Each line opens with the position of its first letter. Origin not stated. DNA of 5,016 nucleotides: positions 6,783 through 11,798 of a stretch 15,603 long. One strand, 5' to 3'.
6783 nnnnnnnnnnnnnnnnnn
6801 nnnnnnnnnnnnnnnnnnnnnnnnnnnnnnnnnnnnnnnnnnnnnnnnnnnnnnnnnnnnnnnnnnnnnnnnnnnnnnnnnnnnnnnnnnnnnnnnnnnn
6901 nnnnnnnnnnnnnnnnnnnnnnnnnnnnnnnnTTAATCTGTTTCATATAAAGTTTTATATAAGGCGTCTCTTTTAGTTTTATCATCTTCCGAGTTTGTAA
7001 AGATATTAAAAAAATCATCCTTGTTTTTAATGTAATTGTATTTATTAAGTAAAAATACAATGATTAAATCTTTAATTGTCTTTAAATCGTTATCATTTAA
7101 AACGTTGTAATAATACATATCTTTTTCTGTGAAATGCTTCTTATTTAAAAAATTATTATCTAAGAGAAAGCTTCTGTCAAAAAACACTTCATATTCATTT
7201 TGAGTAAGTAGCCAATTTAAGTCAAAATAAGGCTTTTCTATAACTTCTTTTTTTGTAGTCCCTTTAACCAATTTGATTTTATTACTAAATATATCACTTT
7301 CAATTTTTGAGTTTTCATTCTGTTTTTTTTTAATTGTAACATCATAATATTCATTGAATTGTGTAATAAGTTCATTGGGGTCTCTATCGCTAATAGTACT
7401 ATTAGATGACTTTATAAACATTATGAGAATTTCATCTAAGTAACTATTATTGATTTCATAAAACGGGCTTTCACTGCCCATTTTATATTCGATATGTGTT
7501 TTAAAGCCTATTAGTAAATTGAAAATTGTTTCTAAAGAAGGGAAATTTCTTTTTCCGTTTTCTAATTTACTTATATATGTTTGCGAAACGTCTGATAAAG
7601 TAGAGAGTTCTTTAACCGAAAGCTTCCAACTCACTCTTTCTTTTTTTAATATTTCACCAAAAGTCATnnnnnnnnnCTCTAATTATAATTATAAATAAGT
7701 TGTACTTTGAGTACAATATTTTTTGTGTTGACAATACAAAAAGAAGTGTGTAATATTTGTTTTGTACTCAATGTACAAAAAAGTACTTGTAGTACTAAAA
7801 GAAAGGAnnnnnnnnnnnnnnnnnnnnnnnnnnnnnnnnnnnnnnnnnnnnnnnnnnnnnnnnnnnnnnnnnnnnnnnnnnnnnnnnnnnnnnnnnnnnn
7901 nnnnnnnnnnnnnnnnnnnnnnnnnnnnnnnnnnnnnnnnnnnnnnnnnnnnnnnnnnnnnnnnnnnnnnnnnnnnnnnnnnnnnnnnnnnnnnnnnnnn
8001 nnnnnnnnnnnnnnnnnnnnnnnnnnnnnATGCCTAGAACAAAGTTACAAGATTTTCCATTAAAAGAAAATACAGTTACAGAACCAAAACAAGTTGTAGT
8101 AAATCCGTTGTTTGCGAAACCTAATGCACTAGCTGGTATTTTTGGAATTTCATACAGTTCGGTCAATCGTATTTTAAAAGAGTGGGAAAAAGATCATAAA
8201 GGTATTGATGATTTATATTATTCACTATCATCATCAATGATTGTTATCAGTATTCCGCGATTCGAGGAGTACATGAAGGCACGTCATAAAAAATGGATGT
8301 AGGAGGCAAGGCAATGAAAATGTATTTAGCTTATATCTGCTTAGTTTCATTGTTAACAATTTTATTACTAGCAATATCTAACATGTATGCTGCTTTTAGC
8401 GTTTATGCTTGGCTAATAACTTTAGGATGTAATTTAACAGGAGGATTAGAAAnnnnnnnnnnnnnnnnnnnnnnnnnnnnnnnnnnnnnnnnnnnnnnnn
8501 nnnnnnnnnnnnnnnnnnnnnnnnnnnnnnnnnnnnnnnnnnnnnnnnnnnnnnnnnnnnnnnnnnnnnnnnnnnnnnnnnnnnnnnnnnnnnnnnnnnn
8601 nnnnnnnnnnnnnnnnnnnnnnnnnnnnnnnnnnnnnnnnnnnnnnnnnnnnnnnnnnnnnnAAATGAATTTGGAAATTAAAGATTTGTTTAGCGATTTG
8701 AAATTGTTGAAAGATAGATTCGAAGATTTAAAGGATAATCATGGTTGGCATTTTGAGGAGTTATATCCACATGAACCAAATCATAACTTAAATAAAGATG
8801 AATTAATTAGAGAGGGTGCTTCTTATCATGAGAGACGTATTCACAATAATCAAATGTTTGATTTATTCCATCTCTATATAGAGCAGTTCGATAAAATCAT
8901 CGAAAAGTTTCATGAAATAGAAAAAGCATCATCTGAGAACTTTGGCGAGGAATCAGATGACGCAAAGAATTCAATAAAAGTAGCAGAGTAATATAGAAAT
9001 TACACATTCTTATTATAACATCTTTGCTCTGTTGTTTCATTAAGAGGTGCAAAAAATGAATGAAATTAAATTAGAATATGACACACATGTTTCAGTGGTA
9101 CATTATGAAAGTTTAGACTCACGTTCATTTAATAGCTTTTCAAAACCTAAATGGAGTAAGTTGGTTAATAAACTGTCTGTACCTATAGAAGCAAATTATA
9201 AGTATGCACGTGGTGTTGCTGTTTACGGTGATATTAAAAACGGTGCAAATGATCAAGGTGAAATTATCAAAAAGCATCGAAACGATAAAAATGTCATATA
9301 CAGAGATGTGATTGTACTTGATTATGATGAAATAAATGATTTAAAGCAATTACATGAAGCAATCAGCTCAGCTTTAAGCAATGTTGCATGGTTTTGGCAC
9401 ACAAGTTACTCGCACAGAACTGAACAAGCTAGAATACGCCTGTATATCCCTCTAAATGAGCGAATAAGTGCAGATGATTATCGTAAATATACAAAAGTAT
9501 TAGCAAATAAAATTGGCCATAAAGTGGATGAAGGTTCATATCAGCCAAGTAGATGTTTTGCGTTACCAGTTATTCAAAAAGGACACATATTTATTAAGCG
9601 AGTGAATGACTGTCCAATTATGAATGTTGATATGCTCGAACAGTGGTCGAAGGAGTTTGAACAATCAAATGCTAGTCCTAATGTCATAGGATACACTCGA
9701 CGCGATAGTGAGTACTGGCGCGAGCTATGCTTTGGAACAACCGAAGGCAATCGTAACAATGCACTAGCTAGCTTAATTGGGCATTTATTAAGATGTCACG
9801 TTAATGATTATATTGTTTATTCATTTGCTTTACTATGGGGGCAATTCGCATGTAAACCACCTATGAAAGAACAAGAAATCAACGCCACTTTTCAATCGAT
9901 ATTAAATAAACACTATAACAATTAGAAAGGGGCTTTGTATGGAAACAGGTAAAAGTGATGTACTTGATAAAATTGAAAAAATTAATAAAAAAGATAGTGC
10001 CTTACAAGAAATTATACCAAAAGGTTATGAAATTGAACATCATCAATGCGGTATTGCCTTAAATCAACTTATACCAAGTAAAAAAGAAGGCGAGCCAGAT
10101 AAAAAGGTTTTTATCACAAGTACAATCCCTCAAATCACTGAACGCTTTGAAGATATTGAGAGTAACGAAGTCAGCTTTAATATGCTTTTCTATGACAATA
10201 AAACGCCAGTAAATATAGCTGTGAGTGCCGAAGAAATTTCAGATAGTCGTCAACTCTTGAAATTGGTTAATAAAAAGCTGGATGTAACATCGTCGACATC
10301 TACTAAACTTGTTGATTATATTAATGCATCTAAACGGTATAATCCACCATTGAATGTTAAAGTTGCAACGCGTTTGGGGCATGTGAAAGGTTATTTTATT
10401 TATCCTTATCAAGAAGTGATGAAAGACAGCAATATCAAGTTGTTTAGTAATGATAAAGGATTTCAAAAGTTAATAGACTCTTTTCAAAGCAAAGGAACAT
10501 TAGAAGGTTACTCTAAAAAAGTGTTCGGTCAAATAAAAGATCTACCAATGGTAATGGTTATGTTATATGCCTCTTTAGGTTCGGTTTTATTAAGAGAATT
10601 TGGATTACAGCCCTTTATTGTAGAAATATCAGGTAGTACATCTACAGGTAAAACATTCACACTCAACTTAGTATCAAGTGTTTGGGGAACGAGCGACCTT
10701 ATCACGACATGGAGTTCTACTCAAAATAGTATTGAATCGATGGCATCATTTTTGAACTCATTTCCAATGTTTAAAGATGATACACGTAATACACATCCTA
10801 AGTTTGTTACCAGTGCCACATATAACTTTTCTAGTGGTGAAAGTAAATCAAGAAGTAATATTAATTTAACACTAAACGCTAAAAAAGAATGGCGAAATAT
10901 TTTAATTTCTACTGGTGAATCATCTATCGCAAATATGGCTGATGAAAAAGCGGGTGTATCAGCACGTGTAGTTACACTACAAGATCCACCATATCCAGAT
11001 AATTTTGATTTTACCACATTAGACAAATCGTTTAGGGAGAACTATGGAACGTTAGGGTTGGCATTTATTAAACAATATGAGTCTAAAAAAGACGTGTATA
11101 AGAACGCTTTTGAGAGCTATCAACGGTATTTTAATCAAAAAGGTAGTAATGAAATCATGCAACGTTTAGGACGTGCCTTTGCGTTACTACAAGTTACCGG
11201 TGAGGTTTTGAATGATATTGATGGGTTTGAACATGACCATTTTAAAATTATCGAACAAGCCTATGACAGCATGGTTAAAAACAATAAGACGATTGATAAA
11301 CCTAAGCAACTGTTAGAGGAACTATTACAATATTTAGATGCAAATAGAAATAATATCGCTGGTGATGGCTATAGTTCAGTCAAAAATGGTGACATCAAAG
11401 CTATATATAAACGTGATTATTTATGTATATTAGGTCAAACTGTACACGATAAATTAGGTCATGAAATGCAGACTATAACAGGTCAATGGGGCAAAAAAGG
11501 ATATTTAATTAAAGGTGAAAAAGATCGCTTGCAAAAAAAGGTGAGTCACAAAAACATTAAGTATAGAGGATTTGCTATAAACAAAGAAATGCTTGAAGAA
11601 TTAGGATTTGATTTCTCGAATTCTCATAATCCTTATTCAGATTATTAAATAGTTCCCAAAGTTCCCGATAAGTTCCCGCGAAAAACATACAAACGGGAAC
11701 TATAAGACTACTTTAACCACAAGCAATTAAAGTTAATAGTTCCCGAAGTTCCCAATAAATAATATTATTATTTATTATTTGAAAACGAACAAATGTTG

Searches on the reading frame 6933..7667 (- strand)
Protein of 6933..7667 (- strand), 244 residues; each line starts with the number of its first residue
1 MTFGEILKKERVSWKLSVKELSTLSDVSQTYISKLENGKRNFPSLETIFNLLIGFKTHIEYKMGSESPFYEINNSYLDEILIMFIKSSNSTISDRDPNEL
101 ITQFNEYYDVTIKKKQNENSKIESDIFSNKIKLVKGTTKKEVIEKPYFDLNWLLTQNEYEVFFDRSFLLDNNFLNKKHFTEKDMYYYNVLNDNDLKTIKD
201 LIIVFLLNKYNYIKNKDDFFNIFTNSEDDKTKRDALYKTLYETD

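Call 43: find_encoding_contigs(protein=window:6933-7667:-, flank=10000, max_places=10)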
Protein window:6933-7667:- (244 aa): 24 contigs read that carry it; 4 places shown.
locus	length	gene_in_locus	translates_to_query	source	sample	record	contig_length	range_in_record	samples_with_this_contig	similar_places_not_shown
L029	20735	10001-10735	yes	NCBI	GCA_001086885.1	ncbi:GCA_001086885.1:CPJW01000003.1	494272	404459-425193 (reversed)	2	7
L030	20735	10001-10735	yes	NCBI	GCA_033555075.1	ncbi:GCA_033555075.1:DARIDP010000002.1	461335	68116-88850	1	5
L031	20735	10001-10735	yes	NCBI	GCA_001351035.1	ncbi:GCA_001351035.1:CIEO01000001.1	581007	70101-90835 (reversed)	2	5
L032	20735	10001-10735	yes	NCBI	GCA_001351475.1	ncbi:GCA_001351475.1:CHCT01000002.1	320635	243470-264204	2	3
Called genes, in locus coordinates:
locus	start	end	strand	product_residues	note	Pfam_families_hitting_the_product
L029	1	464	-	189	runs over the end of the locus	PF03592:Terminase_2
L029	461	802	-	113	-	-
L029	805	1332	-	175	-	PF27666:Encapsidation_CP3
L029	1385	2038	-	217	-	-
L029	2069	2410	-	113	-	-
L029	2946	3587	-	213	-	PF16560:SAPI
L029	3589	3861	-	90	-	-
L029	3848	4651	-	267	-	PF09250:Prim-Pol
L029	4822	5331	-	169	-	PF16560:SAPI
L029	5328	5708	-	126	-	-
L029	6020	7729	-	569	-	PF06048:DUF927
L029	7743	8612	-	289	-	PF08708:PriCT_1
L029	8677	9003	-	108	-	PF07342:TscT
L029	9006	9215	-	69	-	PF23767:TscA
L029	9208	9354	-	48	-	-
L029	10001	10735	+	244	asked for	PF01381:HTH_3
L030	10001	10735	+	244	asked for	PF01381:HTH_3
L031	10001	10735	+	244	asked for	PF01381:HTH_3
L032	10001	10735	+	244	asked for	PF01381:HTH_3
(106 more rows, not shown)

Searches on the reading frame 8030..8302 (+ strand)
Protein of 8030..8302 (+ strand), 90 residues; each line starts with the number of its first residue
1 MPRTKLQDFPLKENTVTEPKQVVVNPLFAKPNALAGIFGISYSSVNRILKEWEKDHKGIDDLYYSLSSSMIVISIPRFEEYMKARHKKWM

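Call 6: search_protein_families(library=pfam, proteins=[window:8030-8302:+], max_evalue=0.01)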
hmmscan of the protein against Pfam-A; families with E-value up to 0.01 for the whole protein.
window:8030-8302:+ (90 aa): 3 families
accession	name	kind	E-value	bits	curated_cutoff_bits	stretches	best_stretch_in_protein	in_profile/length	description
PF13384.12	HTH_23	-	0.0014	18.8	24.6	1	32-62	21-49/50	Homeodomain-like domain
PF13545.12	HTH_Crp_2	-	0.004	17.5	27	1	33-55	27-49/70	Crp-like helix-turn-helix domain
PF13613.12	HTH_Tnp_4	-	0.0051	16.8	27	1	34-53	25-44/53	Helix-turn-helix of DDE superfamily endonuclease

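Call 7: search_protein_families(library=phrogs, proteins=[window:8030-8302:+], max_evalue=0.001)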
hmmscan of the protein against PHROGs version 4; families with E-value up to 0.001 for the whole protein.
window:8030-8302:+ (90 aa): 1 family
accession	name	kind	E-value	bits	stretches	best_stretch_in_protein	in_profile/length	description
phrog_534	-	DNA, RNA and nucleotide metabolism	5e-40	136.4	1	3-90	1-87/87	DNA binding protein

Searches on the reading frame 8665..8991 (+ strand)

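Call 6: search_protein_families(library=pfam, proteins=[window:8665-8991:+], max_evalue=0.01)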
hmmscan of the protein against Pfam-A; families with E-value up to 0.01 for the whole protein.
window:8665-8991:+ (108 aa): 1 family
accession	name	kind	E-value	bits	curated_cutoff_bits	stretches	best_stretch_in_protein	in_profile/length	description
PF07342.17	TscT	-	1.6e-46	157.3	27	1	1-100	1-100/100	TscT toxin protein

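Call 7: search_protein_families(library=phrogs, proteins=[window:8665-8991:+], max_evalue=0.001)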
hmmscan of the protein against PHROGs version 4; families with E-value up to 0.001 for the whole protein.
window:8665-8991:+ (108 aa): 1 family
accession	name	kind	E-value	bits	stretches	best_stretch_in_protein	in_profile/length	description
phrog_11708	-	unknown function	9.3e-46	155.8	1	1-108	1-106/106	-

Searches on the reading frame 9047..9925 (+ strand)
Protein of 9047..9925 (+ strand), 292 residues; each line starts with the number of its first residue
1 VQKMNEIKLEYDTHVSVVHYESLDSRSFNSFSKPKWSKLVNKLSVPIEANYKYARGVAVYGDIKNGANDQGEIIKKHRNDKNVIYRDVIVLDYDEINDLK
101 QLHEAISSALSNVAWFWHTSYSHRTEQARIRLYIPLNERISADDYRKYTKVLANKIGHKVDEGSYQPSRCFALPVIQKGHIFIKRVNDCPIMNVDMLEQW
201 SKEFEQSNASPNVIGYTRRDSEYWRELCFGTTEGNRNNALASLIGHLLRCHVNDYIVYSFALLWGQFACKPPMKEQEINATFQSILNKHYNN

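Call 6: search_protein_families(library=pfam, proteins=[window:9047-9925:+], max_evalue=0.01)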
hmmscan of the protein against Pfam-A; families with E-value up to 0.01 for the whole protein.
window:9047-9925:+ (292 aa): 1 family
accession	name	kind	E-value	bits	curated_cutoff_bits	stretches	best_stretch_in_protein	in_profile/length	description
PF08708.16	PriCT_1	-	1.2e-10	41.3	21.1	1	232-291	9-67/67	Primase C terminal 1 (PriCT-1)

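Call 7: search_protein_families(library=phrogs, proteins=[window:9047-9925:+], max_evalue=0.001)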
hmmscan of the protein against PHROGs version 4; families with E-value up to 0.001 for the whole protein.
window:9047-9925:+ (292 aa): 6 families
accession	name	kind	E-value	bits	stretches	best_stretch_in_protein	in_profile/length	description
phrog_695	-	DNA, RNA and nucleotide metabolism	3e-34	119.8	1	30-292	22-271/704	DNA polymerase/primase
phrog_256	-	DNA, RNA and nucleotide metabolism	1.2e-20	74.7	1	33-198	23-191/798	DNA helicase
phrog_9765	-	DNA, RNA and nucleotide metabolism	1.6e-19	70.4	1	4-196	8-205/939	DNA primase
phrog_2135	-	DNA, RNA and nucleotide metabolism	5.6e-11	42.5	1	73-286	504-707/713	DNA primase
phrog_25531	-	unknown function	5.5e-07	29.7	1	73-171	54-156/617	-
phrog_3228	-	DNA, RNA and nucleotide metabolism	4.2e-05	23.1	1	76-177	73-182/766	replicative helicase-primase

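Call 9: search_protein_families(library=ncbifam, proteins=[window:9047-9925:+], max_evalue=0.001)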
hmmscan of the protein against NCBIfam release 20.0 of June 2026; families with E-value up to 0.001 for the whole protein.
window:9047-9925:+ (292 aa): 0 families

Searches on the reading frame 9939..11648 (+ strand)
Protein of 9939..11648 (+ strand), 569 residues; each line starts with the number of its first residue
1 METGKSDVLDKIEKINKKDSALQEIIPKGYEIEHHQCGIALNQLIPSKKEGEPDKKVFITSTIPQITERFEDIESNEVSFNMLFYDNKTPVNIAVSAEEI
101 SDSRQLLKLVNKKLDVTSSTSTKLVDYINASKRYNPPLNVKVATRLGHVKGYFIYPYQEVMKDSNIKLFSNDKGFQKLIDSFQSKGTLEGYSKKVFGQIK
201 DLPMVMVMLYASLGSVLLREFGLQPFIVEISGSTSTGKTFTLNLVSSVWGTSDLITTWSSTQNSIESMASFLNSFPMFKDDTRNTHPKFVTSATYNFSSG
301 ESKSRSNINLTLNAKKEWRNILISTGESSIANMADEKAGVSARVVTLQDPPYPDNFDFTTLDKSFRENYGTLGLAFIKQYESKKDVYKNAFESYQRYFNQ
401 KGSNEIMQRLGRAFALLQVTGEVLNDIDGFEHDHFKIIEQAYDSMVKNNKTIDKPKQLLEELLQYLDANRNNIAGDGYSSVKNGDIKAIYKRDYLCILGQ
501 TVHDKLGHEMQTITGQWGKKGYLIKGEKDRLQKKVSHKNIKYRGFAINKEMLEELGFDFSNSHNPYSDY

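Call 6: search_protein_families(library=pfam, proteins=[window:9939-11648:+], max_evalue=0.01)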
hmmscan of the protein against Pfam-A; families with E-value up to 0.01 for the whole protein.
window:9939-11648:+ (569 aa): 1 family
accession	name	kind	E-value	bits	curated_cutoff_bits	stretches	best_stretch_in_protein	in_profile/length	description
PF06048.17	DUF927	-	6.9e-37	128.1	22.6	1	46-311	14-278/284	Domain of unknown function (DUF927)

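Call 7: search_protein_families(library=phrogs, proteins=[window:9939-11648:+], max_evalue=0.001)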
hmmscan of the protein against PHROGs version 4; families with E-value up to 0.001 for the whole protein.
window:9939-11648:+ (569 aa): 4 families
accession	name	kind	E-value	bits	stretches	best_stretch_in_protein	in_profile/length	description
phrog_8841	-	DNA, RNA and nucleotide metabolism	4.8e-210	700.4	1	2-558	69-633/633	DNA primase/helicase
phrog_1139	-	DNA, RNA and nucleotide metabolism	2.1e-20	73.4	1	69-469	370-801/895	DNA primase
phrog_25314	-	unknown function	5.9e-18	65.5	1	86-422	473-826/1010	-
phrog_14919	-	unknown function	0.00044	20.7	0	374-471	93-184/319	-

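Call 9: search_protein_families(library=ncbifam, proteins=[window:9939-11648:+], max_evalue=0.001)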
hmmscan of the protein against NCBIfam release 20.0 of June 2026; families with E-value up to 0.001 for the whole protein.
window:9939-11648:+ (569 aa): 1 family
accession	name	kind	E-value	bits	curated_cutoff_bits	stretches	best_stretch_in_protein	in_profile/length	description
NF047345.1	SCCmet_Cch1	equivalog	1.7e-21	76.4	700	1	43-475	3-444/542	cassette chromosome replicative helicase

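Call 80: search_solved_structures(query=window:9939-11648:+, max_evalue=0.01)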
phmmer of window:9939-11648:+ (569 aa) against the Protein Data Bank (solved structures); distinct sequences matched with E-value up to 0.01: 2.
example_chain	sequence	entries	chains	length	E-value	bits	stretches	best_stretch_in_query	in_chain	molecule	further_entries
8tch_A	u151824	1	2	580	0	1223.9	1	1-569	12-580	Pathogenicity island protein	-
5dgk_A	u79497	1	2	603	5.1e-14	54.9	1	42-478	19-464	Active helicase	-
